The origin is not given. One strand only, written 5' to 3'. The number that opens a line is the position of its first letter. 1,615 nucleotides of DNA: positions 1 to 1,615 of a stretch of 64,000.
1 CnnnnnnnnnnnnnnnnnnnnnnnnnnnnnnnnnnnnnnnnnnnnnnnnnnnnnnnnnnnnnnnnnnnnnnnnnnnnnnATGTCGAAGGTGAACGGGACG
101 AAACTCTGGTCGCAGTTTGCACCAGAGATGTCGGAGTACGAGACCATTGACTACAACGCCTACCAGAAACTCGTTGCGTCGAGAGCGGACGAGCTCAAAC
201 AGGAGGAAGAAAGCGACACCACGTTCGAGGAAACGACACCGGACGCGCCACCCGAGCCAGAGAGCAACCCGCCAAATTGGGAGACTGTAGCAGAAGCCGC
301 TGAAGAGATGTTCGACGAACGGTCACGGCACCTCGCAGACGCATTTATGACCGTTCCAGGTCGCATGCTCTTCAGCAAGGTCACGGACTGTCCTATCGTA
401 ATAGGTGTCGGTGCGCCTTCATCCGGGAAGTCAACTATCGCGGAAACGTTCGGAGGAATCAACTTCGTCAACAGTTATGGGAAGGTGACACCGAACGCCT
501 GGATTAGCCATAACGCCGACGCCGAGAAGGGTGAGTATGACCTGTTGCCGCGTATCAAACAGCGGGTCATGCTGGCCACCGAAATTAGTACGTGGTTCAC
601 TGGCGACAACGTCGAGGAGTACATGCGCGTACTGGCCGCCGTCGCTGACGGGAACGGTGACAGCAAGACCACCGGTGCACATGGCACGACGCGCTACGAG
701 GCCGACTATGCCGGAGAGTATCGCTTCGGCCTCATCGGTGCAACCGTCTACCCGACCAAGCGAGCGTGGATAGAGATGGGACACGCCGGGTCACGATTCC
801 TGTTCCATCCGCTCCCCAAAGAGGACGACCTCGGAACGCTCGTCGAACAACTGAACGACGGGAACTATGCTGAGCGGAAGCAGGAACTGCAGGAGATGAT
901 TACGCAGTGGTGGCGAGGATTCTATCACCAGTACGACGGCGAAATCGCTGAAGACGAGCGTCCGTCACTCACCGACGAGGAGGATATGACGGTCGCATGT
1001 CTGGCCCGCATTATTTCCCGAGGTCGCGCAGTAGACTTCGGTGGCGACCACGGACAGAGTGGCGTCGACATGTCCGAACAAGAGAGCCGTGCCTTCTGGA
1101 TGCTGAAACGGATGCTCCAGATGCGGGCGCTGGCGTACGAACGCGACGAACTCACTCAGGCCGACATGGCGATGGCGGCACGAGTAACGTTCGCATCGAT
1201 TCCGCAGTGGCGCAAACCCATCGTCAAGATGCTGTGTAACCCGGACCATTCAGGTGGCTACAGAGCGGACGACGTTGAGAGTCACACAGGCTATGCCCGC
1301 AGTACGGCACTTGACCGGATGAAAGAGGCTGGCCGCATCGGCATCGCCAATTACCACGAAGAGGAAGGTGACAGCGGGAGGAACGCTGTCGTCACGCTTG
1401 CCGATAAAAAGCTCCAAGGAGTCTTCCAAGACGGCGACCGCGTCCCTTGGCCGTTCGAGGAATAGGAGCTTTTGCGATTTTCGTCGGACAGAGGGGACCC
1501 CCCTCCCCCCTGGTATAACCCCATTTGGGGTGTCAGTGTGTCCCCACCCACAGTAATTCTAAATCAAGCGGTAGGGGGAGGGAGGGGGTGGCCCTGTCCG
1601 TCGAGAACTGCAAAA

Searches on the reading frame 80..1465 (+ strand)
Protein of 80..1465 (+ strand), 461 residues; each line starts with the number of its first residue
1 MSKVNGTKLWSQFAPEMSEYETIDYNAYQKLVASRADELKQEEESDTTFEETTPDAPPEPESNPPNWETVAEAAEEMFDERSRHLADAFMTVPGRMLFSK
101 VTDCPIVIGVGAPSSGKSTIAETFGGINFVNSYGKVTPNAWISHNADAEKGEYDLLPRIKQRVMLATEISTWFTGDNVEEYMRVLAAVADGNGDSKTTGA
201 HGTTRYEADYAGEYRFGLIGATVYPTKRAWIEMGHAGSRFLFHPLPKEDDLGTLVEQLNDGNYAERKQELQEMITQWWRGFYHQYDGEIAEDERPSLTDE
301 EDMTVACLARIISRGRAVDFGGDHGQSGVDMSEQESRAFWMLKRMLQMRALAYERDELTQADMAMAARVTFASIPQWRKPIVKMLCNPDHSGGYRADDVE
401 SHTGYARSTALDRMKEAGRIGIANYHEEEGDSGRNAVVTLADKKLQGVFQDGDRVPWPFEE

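Call 44: search_protein_families(library=pfam, proteins=[window:80-1465:+], max_evalue=0.01)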
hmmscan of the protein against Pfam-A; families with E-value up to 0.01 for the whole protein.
window:80-1465:+ (461 aa): 1 family
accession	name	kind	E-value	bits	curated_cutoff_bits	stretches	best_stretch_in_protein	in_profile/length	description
PF06812.17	ImpA_N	-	0.0096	16.5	26.9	0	48-86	35-62/119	ImpA, N-terminal, type VI secretion system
